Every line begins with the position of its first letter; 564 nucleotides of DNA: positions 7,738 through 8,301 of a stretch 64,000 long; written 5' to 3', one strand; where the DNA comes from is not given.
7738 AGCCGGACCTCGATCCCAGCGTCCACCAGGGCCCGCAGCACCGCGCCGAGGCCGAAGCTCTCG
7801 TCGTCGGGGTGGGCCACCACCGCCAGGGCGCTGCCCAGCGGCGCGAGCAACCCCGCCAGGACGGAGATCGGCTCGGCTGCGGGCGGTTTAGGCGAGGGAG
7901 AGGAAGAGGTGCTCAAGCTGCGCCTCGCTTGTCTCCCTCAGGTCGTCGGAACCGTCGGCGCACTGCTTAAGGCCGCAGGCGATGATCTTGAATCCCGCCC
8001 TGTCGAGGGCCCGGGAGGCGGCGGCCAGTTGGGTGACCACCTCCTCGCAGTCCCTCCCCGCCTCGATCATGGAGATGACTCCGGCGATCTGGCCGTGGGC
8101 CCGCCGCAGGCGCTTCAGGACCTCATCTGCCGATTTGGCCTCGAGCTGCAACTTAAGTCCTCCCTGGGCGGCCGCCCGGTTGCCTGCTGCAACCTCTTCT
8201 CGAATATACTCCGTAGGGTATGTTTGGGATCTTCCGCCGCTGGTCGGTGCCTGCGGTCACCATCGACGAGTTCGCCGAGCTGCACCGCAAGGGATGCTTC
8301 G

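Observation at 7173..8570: CsoR-family repressor with Cys/Cys/Cys ligand pattern, apparently co-transcribed with a PIG-L deacetylase and divergent from a rhodanese: candidate persulfide/thiol-homeostasis module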

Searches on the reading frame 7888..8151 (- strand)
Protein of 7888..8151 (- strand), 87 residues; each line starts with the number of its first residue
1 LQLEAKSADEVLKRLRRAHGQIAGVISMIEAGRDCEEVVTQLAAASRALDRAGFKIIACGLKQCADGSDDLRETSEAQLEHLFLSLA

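Call 3: search_protein_families(library=pfam, proteins=[window:7888-8151:-], max_evalue=0.01)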
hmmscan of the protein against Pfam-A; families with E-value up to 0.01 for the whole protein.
window:7888-8151:- (87 aa): 1 family
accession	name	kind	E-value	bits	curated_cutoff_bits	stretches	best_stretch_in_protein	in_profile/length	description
PF02583.22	Trns_repr_metal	-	1.9e-21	76.7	22.8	1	9-73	3-65/78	Metal-sensitive transcriptional repressor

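Call 4: search_protein_families(library=ncbifam, proteins=[window:7888-8151:-], max_evalue=0.01)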
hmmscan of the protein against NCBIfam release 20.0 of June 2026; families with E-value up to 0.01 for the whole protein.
window:7888-8151:- (87 aa): 2 families
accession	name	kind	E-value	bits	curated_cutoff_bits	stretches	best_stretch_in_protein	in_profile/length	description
NF052430.1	repress_RicR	exception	1.9e-09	38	175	1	8-65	8-65/93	copper-sensing transcriptional repressor RicR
NF008464.0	PRK11352.1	equivalog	8.7e-06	26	133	1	5-61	5-61/91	formaldehyde-responsive transcriptional repressor FrmR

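Call 5: search_solved_structures(query=window:7888-8151:-, max_evalue=1, show_alignments=5)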
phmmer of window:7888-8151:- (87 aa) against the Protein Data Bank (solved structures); distinct sequences matched with E-value up to 1: 15.
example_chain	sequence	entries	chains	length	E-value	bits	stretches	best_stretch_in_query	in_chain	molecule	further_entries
7mq1_A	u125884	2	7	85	2.4e-09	40.4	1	12-80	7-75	Copper-sensing transcriptional repressor csoR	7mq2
7mq3_A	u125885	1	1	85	2.5e-09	40.4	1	12-80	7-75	Copper-sensing transcriptional repressor csoR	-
4m1p_A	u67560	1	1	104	1.6e-07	34.6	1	8-73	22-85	Copper-sensitive operon repressor (CsoR)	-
5fmn_A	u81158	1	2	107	3.6e-07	33.5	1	6-66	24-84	INRS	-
6ahx_A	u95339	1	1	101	6.3e-07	32.7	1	5-65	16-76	Putative cytosolic protein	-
4adz_A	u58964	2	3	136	1.6e-06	31.4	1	8-66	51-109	CSOR | COPPER SENSITIVE OPERON REPRESSOR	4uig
3aai_A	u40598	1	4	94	9.7e-06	29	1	2-69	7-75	Copper homeostasis operon regulatory protein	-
2hh7_A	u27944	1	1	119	0.00017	25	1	10-66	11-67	Hypothetical protein CsoR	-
5lbm_A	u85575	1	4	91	0.0019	21.7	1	9-76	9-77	Transcriptional repressor FrmR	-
5lcy_A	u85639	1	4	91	0.0025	21.3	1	9-83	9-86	Frmr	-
8a3k_UNK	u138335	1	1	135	0.083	16.5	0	5-75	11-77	sc-apCC-4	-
6nfd_A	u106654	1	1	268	0.94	13.2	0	9-70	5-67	beta-lactamase SHV-11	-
3oph_A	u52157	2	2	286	0.98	13.1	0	7-70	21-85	Beta-lactamase SHV-1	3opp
3d4f_A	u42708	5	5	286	0.98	13.1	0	7-70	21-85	Beta-lactamase SHV-1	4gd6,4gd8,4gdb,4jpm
3opl_A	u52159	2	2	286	0.99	13.1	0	7-70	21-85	Beta-lactamase SHV-1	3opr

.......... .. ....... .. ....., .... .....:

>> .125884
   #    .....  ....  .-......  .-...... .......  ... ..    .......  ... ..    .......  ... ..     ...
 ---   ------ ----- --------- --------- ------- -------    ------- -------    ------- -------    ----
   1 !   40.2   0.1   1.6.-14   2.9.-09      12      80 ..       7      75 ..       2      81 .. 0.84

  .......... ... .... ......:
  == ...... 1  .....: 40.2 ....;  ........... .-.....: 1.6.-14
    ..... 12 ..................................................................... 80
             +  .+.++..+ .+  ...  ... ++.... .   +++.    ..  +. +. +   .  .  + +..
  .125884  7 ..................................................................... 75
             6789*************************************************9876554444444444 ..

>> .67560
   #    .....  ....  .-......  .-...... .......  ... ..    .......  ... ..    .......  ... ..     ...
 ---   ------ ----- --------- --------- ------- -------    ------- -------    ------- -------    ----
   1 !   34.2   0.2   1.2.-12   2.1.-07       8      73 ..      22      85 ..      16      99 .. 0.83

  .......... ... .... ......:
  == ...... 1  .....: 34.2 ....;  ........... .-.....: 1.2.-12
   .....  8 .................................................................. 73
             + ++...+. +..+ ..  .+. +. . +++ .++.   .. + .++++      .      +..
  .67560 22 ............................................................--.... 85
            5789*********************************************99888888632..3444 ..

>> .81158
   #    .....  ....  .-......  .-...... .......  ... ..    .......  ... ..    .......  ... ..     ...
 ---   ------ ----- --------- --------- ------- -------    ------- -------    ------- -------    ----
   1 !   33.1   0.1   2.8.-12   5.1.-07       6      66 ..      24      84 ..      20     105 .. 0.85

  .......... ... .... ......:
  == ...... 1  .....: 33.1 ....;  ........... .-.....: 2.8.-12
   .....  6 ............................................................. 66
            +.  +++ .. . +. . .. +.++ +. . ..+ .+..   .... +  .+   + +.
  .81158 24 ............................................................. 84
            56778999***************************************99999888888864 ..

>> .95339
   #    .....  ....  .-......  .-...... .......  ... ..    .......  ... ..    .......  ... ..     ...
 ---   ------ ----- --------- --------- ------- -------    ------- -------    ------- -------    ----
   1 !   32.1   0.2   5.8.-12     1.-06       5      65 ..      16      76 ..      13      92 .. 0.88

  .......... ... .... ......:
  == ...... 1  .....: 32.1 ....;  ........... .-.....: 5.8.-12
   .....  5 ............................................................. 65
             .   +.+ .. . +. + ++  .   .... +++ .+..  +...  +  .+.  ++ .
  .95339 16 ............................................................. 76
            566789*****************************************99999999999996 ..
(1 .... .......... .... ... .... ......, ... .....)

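Call 6: find_homologous_proteins(query=window:7888-8151:-, max_evalue=0.001)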
Query window:7888-8151:- (87 aa): 4137 proteins with E <= 0.001 among 4145 candidates; the best 120 are listed.
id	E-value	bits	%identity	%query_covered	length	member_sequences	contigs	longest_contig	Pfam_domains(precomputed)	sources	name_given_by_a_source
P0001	1.9e-44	166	95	100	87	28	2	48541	PF02583.23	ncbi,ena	-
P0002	5.0e-44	165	94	100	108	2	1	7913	PF02583.23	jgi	jgi:DNA-binding FrmR family transcriptional regulator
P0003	1.9e-40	154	89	100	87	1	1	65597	PF02583.23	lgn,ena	-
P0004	1.5e-36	141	83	100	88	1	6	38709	PF02583.23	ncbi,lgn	ncbi:MAG: metal-sensitive transcriptional regulator [Candidatus Dormiibacterota bacterium]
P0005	4.8e-33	130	77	100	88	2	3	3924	PF02583.23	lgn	-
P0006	4.9e-33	130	75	100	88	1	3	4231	PF02583.23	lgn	-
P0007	1.6e-32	128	96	78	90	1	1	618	PF02583.23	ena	-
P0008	1.6e-31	125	75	100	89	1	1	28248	PF02583.23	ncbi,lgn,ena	-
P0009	1.5e-30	122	72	100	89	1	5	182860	PF02583.23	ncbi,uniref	ncbi:protein containing DUF156 [mine drainage metagenome]|uniref:Protein containing DUF156 n=1 Tax=m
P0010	2.8e-30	121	71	100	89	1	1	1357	PF02583.23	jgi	-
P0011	3.7e-30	121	72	100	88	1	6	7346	PF02583.23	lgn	-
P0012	6.0e-30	120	72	100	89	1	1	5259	PF02583.23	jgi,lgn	-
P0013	2.4e-29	118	70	100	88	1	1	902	PF02583.23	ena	-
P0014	3.4e-29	118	71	100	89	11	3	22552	PF02583.23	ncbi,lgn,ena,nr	ncbi:MAG: metal-sensitive transcriptional regulator [Candidatus Dormibacteraeota bacterium]|nr:metal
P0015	9.1e-29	116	69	100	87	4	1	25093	PF02583.23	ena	-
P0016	1.4e-28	116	69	100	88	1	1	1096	PF02583.23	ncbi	-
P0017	2.0e-28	115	70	100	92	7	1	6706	PF02583.23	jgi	-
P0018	4.0e-28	114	68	100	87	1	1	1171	PF02583.23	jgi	jgi:DNA-binding FrmR family transcriptional regulator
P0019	4.1e-28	114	72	100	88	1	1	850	PF02583.23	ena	-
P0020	4.4e-28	114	70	100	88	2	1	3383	PF02583.23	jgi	jgi:DNA-binding FrmR family transcriptional regulator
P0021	4.9e-28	114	67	100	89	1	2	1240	PF02583.23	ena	-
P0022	6.7e-28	114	72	100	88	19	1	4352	PF02583.23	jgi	jgi:CsoR family transcriptional regulator, copper-sensing transcriptional repressor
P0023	6.8e-28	114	69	100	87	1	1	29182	PF02583.23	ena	-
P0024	9.7e-28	113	70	100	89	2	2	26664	PF02583.23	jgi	jgi:DNA-binding FrmR family transcriptional regulator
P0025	1.1e-27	113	69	94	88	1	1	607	PF02583.23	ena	-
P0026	1.2e-27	113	69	100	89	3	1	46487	PF02583.23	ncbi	ncbi:MAG: metal-sensitive transcriptional regulator [Candidatus Dormibacteria bacterium]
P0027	1.2e-27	113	68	100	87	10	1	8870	PF02583.23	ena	-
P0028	1.2e-27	113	69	100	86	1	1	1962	PF02583.23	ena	-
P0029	1.3e-27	113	67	100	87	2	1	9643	PF02583.23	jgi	jgi:DNA-binding FrmR family transcriptional regulator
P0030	1.4e-27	113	67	100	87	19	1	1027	PF02583.23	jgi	jgi:CsoR family transcriptional regulator, copper-sensing transcriptional repressor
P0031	1.4e-27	113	69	100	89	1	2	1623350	PF02583.23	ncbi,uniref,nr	ncbi:metal-sensitive transcriptional regulator [Rhodococcus sp. D2-41]|uniref:Metal-sensitive transc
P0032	1.4e-27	113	68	100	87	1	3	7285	PF02583.23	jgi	jgi:CsoR family transcriptional regulator, copper-sensing transcriptional repressor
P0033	1.5e-27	113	68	100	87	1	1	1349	PF02583.23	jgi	jgi:CsoR family transcriptional regulator, copper-sensing transcriptional repressor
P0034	1.6e-27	112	69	100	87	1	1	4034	PF02583.23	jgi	jgi:DNA-binding FrmR family transcriptional regulator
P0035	1.6e-27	112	69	100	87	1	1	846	PF02583.23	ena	-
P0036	1.7e-27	112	72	100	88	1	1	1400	PF02583.23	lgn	-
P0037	2.2e-27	112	70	100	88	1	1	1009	PF02583.23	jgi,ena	jgi:CsoR family transcriptional regulator, copper-sensing transcriptional repressor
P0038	2.2e-27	112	68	100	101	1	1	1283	PF02583.23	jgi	jgi:CsoR family transcriptional regulator, copper-sensing transcriptional repressor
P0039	2.7e-27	112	69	100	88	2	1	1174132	PF02583.23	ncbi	-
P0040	3.3e-27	111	66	100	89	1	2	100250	PF02583.23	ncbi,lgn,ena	-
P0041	3.4e-27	111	67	100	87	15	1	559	PF02583.23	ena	-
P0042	3.4e-27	111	69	100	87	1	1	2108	PF02583.23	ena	-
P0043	3.7e-27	111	66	100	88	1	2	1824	PF02583.23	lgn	-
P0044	4.3e-27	111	68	100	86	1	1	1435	PF02583.23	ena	-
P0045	4.7e-27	111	66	100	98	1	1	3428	PF02583.23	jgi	jgi:DNA-binding FrmR family transcriptional regulator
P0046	4.7e-27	111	68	100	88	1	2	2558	PF02583.23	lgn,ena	-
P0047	4.9e-27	111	68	100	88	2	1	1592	PF02583.23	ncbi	-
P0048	5.6e-27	111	68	100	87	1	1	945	PF02583.23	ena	-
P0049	5.7e-27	111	66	100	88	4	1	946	PF02583.23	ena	-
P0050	5.8e-27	111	67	100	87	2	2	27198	PF02583.23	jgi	jgi:CsoR family transcriptional regulator, copper-sensing transcriptional repressor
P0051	6.0e-27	111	69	100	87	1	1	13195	PF02583.23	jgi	jgi:DNA-binding FrmR family transcriptional regulator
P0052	6.5e-27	111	68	100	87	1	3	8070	PF02583.23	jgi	jgi:CsoR family transcriptional regulator, copper-sensing transcriptional repressor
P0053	6.7e-27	111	62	100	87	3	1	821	PF02583.23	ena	-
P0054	6.7e-27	111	67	100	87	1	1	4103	PF02583.23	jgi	jgi:DNA-binding FrmR family transcriptional regulator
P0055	6.9e-27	110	68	100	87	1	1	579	PF02583.23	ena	-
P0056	7.1e-27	110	67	100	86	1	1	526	PF02583.23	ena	-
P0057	7.2e-27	110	67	100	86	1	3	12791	PF02583.23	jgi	-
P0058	7.3e-27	110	67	100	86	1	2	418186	PF02583.23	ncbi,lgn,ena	-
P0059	7.4e-27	110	67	100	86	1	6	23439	PF02583.23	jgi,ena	jgi:DNA-binding FrmR family transcriptional regulator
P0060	7.6e-27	110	68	100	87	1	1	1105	PF02583.23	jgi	jgi:CsoR family transcriptional regulator, copper-sensing transcriptional repressor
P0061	7.6e-27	110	67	100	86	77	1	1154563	PF02583.23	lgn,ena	-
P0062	7.7e-27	110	73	89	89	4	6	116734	PF02583.23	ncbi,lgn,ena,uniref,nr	ncbi:metal-sensitive transcriptional regulator [Mycolicibacter sp. MYC123]|uniref:Metal-sensitive tr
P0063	7.9e-27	110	68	100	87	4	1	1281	PF02583.23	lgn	-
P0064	8.4e-27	110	67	100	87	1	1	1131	PF02583.23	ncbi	-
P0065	8.4e-27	110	68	98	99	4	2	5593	PF02583.23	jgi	jgi:DNA-binding FrmR family transcriptional regulator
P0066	8.5e-27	110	66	98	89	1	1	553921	PF02583.23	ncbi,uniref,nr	ncbi:metal-sensitive transcriptional regulator [Streptomyces sp. VRA16 Mangrove soil]|uniref:metal-s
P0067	8.6e-27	110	69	100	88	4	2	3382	PF02583.23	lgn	-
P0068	8.8e-27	110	66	100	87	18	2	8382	PF02583.23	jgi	-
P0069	9.4e-27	110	69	100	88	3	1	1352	PF02583.23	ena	-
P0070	9.5e-27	110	66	100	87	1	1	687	PF02583.23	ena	-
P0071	9.5e-27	110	68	100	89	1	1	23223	PF02583.23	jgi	jgi:DNA-binding FrmR family transcriptional regulator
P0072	9.5e-27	110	68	100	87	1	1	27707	PF02583.23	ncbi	-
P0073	1.0e-26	110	67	100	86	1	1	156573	PF02583.23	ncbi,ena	-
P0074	1.1e-26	110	67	100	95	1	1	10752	PF02583.23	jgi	jgi:DNA-binding FrmR family transcriptional regulator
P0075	1.1e-26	110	67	100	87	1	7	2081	PF02583.23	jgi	jgi:DNA-binding FrmR family transcriptional regulator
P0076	1.1e-26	110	67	100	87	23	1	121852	PF02583.23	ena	-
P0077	1.1e-26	110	73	89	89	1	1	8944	PF02583.23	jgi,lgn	jgi:DNA-binding FrmR family transcriptional regulator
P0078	1.1e-26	110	67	100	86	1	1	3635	PF02583.23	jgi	jgi:DNA-binding FrmR family transcriptional regulator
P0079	1.1e-26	110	66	100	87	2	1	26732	PF02583.23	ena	-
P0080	1.1e-26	110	64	100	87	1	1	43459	PF02583.23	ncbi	-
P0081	1.2e-26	110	68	100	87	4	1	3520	PF02583.23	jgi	-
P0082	1.2e-26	110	69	100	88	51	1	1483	PF02583.23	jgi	jgi:DNA-binding FrmR family transcriptional regulator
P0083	1.2e-26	110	67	100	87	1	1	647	PF02583.23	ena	-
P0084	1.2e-26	110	67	100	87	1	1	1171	PF02583.23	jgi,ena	-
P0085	1.3e-26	110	67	100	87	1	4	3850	PF02583.23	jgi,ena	-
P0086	1.3e-26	110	67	100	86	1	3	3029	PF02583.23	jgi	jgi:DNA-binding FrmR family transcriptional regulator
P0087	1.3e-26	110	67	100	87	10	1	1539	PF02583.23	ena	-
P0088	1.3e-26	110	66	100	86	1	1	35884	PF02583.23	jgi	jgi:DNA-binding FrmR family transcriptional regulator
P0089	1.3e-26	110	68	100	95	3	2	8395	PF02583.23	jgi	-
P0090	1.4e-26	110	68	100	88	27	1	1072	PF02583.23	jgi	-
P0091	1.5e-26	109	67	100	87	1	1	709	PF02583.23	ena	-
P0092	1.5e-26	109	65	100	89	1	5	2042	PF02583.23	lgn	-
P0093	1.5e-26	109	66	100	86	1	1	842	PF02583.23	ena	-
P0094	1.5e-26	109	68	100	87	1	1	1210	PF02583.23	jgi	jgi:DNA-binding FrmR family transcriptional regulator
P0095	1.5e-26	109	67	100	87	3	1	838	PF02583.23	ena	-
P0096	1.6e-26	109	71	93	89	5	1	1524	PF02583.23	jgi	jgi:DNA-binding FrmR family transcriptional regulator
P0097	1.6e-26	109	67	100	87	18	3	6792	PF02583.23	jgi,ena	jgi:DNA-binding FrmR family transcriptional regulator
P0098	1.6e-26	109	67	100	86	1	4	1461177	PF02583.23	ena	-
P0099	1.7e-26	109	68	100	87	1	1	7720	PF02583.23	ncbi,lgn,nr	ncbi:MAG TPA: metal-sensitive transcriptional regulator [Streptosporangiaceae bacterium]|nr:metal-se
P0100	1.7e-26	109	66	100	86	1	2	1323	PF02583.23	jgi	jgi:DNA-binding FrmR family transcriptional regulator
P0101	1.7e-26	109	67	100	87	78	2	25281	PF02583.23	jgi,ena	jgi:DNA-binding FrmR family transcriptional regulator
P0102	1.8e-26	109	69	94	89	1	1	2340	PF02583.23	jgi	jgi:DNA-binding FrmR family transcriptional regulator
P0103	1.8e-26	109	67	100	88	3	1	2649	PF02583.23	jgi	-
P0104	1.8e-26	109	68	100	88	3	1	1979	PF02583.23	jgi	jgi:DNA-binding FrmR family transcriptional regulator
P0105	1.9e-26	109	69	100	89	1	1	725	PF02583.23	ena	-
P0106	1.9e-26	109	65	100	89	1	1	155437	PF02583.23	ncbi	ncbi:MAG: metal-sensitive transcriptional regulator [Candidatus Dormibacteria bacterium]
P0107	1.9e-26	109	66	100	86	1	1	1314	PF02583.23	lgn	-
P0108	1.9e-26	109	68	100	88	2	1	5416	PF02583.23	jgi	jgi:DNA-binding FrmR family transcriptional regulator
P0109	1.9e-26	109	69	91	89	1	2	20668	PF02583.23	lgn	-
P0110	1.9e-26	109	67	100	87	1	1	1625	PF02583.23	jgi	jgi:DNA-binding FrmR family transcriptional regulator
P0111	2.1e-26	109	67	100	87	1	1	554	PF02583.23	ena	-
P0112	2.1e-26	109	67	100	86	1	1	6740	PF02583.23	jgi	jgi:DNA-binding FrmR family transcriptional regulator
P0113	2.1e-26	109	69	100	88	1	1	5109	PF02583.23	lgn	-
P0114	2.1e-26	109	66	100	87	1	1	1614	PF02583.23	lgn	-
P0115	2.1e-26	109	66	100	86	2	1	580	PF02583.23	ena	-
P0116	2.1e-26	109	67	100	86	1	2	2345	PF02583.23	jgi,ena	-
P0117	2.2e-26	109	68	100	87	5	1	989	PF02583.23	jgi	jgi:DNA-binding FrmR family transcriptional regulator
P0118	2.2e-26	109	70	94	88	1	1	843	PF02583.23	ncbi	-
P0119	2.2e-26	109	68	100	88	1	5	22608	PF02583.23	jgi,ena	-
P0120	2.5e-26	109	66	100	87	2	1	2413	PF02583.23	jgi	jgi:CsoR family transcriptional regulator, copper-sensing transcriptional repressor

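Call 11: find_encoding_contigs(protein=P0001, flank=6000, max_places=4)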
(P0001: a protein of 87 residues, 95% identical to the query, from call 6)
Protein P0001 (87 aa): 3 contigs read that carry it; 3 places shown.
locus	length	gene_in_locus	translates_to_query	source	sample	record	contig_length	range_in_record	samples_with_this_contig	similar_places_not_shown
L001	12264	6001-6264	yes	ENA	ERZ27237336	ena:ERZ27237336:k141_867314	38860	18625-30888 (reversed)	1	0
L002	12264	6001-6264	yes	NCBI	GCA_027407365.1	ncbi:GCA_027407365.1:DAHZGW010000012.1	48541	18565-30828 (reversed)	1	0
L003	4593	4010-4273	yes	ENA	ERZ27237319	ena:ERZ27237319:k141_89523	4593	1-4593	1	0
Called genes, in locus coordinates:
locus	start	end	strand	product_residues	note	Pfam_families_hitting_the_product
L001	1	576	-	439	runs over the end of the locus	PF00501:AMP-binding, PF14535:AMP-binding_C_2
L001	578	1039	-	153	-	PF03061:4HBT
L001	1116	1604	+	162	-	PF10604:Polyketide_cyc2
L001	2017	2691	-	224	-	PF14808:TMEM164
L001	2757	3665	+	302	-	PF00730:HhH-GPD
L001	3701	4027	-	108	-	-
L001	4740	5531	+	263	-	-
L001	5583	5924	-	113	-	PF00581:Rhodanese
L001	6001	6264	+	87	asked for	PF02583:Trns_repr_metal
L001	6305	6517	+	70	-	-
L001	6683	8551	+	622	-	PF11896:GlgE_dom_N_S, PF00128:Alpha-amylase, PF21702:GLGE_C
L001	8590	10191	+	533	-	PF00128:Alpha-amylase, PF16657:Malt_amylase_C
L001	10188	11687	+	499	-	-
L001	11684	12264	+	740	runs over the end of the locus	PF22019:GlgB_N (faint), PF02922:CBM_48, PF00128:Alpha-amylase (weak), PF02806:Alpha-amylase_C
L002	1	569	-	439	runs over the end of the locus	PF00501:AMP-binding, PF14535:AMP-binding_C_2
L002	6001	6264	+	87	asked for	PF02583:Trns_repr_metal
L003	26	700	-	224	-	PF14808:TMEM164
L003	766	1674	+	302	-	PF00730:HhH-GPD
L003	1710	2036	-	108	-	-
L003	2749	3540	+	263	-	-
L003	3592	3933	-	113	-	PF00581:Rhodanese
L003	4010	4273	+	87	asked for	PF02583:Trns_repr_metal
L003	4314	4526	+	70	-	-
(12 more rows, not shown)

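Call 12: find_encoding_contigs(protein=P0003, flank=6000, max_places=3)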
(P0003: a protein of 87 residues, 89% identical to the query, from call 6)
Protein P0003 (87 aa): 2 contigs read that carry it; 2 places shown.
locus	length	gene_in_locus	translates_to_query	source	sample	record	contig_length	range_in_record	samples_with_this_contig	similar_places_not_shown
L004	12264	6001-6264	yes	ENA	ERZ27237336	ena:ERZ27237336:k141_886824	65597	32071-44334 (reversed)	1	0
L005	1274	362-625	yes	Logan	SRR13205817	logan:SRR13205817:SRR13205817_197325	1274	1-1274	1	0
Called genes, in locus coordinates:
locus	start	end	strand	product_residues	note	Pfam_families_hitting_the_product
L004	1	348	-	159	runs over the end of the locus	PF03061:4HBT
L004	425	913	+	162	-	PF10604:Polyketide_cyc2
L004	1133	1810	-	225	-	PF14808:TMEM164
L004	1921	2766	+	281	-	-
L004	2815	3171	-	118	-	-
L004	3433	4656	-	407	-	PF05977:MFS_3, PF07690:MFS_1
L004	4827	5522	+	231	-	-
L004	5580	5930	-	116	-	PF00581:Rhodanese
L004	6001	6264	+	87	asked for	PF02583:Trns_repr_metal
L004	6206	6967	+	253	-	PF02585:PIG-L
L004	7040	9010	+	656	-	PF11896:GlgE_dom_N_S, PF00128:Alpha-amylase, PF21702:GLGE_C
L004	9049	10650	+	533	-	PF00128:Alpha-amylase, PF16657:Malt_amylase_C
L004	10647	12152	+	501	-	PF18085:Mak_N_cap (weak)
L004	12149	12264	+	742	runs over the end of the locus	PF22019:GlgB_N (faint), PF02922:CBM_48, PF00128:Alpha-amylase, PF02806:Alpha-amylase_C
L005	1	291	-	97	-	?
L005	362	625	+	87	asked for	PF02583:Trns_repr_metal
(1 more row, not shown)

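Call 13: find_encoding_contigs(protein=P0004, flank=6000, max_places=3)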
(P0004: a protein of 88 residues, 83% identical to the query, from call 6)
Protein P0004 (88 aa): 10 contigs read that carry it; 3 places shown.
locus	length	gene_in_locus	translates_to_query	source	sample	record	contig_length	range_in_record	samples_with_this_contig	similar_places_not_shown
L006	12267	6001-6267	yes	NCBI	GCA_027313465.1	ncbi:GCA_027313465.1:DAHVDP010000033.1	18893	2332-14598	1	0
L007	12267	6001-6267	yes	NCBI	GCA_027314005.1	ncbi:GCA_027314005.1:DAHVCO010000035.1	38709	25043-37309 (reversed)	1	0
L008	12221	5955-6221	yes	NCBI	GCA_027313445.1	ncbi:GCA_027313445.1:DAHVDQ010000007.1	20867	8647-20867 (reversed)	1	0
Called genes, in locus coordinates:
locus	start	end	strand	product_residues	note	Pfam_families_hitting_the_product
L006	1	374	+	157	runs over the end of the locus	PF10604:Polyketide_cyc2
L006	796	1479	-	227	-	PF14808:TMEM164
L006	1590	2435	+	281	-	-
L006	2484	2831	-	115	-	-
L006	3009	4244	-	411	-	PF05977:MFS_3, PF07690:MFS_1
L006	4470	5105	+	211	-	-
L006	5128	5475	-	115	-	PF00581:Rhodanese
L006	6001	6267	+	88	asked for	PF02583:Trns_repr_metal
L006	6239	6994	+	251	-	PF02585:PIG-L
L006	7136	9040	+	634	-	PF11896:GlgE_dom_N_S, PF00128:Alpha-amylase (weak), PF21702:GLGE_C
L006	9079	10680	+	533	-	PF00128:Alpha-amylase, PF16657:Malt_amylase_C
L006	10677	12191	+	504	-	PF18085:Mak_N_cap (weak), PF01636:APH (weak)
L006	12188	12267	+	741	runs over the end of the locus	PF22019:GlgB_N (faint), PF02922:CBM_48, PF00128:Alpha-amylase, PF02806:Alpha-amylase_C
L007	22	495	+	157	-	PF10604:Polyketide_cyc2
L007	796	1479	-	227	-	PF14808:TMEM164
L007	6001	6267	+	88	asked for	PF02583:Trns_repr_metal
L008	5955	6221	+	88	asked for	PF02583:Trns_repr_metal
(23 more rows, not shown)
